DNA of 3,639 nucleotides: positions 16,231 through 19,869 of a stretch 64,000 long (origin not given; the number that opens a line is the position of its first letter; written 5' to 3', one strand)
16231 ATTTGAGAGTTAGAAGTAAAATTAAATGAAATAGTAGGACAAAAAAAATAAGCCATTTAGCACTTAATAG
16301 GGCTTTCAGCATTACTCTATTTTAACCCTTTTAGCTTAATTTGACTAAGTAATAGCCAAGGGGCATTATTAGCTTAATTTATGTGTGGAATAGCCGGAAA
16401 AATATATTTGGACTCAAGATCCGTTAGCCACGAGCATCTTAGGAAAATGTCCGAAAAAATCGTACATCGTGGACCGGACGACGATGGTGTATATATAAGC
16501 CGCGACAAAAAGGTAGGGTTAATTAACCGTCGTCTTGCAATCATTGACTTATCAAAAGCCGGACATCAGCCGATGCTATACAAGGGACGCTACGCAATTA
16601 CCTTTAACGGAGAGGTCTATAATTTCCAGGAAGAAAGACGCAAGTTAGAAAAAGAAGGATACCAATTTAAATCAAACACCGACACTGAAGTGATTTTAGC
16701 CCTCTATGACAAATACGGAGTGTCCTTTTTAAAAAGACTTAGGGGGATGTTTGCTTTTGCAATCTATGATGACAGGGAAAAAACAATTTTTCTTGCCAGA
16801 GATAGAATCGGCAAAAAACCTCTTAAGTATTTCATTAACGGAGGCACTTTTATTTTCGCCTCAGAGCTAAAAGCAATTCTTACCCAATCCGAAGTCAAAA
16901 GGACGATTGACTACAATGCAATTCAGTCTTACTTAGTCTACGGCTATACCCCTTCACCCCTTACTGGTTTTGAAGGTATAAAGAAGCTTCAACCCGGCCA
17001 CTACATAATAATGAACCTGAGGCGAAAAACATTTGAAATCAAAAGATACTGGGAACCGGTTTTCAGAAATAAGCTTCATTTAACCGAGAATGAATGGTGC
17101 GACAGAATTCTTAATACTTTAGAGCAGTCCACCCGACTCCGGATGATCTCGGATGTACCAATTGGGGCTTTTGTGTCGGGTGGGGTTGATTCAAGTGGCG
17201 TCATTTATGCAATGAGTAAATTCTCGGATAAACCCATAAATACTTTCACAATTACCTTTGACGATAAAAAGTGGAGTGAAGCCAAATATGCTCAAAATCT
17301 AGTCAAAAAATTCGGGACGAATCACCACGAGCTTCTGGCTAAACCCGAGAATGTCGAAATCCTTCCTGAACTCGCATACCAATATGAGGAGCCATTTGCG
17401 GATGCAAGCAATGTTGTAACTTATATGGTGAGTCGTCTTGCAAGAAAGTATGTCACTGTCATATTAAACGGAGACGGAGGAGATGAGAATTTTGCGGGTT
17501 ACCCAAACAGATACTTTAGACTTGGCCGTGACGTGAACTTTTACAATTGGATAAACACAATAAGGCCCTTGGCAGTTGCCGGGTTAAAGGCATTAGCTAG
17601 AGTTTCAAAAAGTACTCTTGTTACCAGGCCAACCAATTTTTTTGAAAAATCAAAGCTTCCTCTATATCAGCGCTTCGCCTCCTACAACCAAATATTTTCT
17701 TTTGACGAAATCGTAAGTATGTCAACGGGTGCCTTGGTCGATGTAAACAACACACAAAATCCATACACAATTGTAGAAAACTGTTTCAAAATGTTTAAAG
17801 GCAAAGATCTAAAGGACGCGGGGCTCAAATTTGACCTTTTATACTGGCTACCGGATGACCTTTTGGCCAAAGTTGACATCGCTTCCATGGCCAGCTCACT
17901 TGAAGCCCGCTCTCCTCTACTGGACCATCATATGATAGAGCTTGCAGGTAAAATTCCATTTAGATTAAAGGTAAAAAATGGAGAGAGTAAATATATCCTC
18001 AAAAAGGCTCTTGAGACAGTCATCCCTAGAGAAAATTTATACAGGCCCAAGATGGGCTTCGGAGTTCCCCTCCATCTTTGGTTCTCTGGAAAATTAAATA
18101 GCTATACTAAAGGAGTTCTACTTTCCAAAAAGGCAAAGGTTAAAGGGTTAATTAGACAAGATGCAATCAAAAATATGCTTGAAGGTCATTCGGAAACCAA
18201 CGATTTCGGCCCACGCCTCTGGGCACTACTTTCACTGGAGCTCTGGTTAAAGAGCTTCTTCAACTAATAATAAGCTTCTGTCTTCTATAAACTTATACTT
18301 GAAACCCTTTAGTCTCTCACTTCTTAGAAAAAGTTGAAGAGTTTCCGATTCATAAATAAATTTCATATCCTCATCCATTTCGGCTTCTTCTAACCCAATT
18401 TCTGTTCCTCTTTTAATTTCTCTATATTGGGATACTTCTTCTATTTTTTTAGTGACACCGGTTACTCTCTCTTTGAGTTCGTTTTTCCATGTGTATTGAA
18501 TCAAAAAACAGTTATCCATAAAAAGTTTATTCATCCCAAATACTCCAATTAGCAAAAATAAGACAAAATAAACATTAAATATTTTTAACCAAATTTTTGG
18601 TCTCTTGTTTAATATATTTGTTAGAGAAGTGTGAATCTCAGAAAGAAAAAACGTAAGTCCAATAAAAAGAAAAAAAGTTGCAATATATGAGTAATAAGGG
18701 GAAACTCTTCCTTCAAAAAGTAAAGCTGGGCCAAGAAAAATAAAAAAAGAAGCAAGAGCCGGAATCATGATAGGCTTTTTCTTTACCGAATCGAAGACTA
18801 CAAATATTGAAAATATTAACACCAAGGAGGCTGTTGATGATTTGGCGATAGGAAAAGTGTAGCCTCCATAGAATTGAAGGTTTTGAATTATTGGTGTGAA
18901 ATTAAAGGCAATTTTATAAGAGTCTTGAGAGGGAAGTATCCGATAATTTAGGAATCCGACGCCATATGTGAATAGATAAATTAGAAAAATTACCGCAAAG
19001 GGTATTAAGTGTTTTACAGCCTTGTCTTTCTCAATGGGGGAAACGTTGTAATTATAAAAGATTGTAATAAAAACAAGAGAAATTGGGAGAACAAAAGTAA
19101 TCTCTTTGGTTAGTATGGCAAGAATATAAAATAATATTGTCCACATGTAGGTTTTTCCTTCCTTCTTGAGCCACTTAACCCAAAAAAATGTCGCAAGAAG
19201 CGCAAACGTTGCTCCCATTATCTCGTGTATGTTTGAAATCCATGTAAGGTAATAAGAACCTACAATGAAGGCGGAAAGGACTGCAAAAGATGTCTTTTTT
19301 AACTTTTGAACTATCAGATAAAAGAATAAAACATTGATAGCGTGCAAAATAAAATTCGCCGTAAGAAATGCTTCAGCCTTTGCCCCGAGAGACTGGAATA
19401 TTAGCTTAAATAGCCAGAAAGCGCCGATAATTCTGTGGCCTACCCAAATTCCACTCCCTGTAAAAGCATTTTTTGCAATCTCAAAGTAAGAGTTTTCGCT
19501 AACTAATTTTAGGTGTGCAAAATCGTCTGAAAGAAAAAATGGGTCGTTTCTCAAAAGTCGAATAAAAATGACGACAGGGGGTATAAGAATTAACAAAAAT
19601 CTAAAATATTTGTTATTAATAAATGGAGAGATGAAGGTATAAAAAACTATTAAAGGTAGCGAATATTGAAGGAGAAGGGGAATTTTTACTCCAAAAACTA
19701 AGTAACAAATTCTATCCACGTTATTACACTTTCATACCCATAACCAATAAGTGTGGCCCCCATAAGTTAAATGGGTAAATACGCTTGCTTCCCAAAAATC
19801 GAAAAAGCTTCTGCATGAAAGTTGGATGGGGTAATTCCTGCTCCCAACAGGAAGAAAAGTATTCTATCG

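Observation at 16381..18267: Two AsnB-family glutamine amidotransferases embedded in the glycan locus (copy 1 on the opposite strand)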

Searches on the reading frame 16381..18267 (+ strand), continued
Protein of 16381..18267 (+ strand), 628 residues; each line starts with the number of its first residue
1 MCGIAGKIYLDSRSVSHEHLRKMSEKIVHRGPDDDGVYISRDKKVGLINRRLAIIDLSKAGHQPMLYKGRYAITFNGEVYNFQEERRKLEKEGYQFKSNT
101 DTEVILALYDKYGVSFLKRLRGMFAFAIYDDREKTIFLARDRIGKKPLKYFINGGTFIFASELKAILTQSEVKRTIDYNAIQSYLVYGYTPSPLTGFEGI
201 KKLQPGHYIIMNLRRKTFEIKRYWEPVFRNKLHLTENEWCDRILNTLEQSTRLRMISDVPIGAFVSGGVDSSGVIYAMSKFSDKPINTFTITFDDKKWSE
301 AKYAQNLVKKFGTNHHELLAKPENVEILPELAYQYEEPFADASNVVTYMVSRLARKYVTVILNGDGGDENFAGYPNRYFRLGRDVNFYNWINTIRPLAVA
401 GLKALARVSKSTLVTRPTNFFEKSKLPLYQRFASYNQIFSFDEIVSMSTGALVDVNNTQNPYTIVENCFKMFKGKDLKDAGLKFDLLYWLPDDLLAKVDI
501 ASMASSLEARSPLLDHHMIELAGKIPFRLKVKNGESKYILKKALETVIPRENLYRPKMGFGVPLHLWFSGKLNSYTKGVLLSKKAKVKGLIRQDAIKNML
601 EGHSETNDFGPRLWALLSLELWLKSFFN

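Call 73: get_annotated_region(hit=H13, flank=6000)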
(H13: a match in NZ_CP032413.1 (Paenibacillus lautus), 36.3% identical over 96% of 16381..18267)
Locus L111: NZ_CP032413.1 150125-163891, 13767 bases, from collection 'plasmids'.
description: Paenibacillus lautus strain E7593-69 plasmid pAZOPL1, complete sequence
organism: Paenibacillus lautus (NCBI taxid 1401)
taxonomy: Bacteria; Bacillota; Bacilli; Bacillales; Paenibacillaceae; Paenibacillus; Paenibacillus lautus
host: -; source: single colony,Tattoo ink; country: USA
typing (MOB-suite, as given by PLSDB): non-mobilizable
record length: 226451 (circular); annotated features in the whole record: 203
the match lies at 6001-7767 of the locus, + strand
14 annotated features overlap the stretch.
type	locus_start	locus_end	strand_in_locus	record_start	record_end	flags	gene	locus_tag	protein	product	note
CDS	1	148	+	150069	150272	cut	-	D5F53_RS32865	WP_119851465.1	cation transporter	-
CDS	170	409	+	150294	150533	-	-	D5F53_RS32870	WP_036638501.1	glutaredoxin family protein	-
CDS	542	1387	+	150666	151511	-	-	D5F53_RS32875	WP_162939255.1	N-acyl homoserine lactonase family protein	-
CDS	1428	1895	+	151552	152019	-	-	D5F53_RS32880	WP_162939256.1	winged helix DNA-binding protein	GO:0006355 - regulation of DNA-templated transcription [Evidence IEA]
CDS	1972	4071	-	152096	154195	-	-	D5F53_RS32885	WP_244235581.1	heavy metal translocating P-type ATPase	GO:0006825 - copper ion transport [Evidence IEA]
CDS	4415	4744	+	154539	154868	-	-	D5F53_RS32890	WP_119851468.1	four-helix bundle copper-binding protein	-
CDS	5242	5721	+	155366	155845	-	-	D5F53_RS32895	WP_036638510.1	C40 family peptidase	GO:0006508 - proteolysis [Evidence IEA]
CDS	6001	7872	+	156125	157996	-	asnB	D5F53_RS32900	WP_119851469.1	asparagine synthase (glutamine-hydrolyzing)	GO:0006529 - asparagine biosynthetic process [Evidence IEA]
CDS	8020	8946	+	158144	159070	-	-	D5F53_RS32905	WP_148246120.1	hypothetical protein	-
CDS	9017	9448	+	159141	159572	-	-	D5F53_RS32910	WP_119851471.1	BlaI/MecI/CopY family transcriptional regulator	GO:0045892 - negative regulation of DNA-templated transcription [Evidence IEA]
CDS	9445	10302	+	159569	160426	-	-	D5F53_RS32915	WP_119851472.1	M56 family metallopeptidase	-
CDS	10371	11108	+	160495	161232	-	-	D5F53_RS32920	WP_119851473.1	sulfite exporter TauE/SafE family protein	-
CDS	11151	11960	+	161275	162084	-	lgt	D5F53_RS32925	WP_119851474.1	prolipoprotein diacylglyceryl transferase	GO:0009249 - protein lipoylation [Evidence IEA]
CDS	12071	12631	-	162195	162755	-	-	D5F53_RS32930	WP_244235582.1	C40 family peptidase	GO:0006508 - proteolysis [Evidence IEA]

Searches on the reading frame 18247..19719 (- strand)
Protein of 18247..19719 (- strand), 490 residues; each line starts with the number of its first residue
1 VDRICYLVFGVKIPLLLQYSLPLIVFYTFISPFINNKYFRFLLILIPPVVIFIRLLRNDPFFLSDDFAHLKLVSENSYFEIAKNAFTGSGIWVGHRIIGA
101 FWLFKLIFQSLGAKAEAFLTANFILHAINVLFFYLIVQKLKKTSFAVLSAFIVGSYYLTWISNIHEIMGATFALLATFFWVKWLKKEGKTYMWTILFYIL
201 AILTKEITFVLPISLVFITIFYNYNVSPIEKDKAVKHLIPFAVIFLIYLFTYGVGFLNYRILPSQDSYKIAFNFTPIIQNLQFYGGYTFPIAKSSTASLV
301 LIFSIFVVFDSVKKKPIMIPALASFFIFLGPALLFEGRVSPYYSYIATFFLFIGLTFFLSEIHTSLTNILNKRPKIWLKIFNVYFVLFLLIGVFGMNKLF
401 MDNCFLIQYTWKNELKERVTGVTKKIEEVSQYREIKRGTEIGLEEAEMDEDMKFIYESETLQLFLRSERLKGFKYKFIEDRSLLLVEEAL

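Call 9: search_protein_families(library=pfam, proteins=[window:18247-19719:-], max_evalue=0.001)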
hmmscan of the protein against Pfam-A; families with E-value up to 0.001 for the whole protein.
window:18247-19719:- (490 aa): 1 family
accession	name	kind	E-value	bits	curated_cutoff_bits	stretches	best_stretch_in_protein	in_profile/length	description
PF13231.12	PMT_2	-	3.2e-06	27.9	26.1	1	100-234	6-143/160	Dolichyl-phosphate-mannose-protein mannosyltransferase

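Call 50: search_protein_families(library=ncbifam, proteins=[window:18247-19719:-], max_evalue=0.00001)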
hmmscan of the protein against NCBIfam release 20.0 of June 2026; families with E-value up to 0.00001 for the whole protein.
window:18247-19719:- (490 aa): 0 families
